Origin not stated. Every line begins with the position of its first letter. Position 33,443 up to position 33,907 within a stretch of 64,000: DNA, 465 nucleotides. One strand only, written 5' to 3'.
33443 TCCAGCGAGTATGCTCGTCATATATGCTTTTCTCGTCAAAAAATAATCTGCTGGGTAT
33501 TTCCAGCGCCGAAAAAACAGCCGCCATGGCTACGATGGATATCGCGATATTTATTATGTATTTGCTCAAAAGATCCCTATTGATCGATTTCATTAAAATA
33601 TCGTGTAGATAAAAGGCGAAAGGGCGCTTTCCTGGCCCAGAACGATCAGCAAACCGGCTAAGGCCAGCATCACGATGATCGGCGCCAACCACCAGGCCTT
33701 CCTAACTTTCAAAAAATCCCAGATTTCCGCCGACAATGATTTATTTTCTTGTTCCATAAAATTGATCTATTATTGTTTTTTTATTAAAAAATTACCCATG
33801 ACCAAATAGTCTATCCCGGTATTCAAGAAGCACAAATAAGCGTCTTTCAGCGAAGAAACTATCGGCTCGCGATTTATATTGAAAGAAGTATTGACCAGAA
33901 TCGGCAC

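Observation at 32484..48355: Aminoglycoside/glycan-like tailoring set interleaved with the rSAM genes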

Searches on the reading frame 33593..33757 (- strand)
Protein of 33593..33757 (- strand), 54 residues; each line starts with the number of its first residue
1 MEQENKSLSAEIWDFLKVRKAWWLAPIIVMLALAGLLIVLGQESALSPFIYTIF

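Call 29: search_protein_families(library=ncbifam, proteins=[window:33593-33757:-], max_evalue=0.01)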
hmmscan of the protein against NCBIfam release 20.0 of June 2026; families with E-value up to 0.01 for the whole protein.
window:33593-33757:- (54 aa): 0 families

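Call 68: search_protein_families(library=pfam, proteins=[window:33593-33757:-], max_evalue=0.5)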
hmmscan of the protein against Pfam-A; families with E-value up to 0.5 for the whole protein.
window:33593-33757:- (54 aa): 1 family
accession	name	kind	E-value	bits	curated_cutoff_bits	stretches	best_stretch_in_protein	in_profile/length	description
PF19451.5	DUF5989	-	7.7e-23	80.7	27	1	8-54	3-49/49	Family of unknown function (DUF5989)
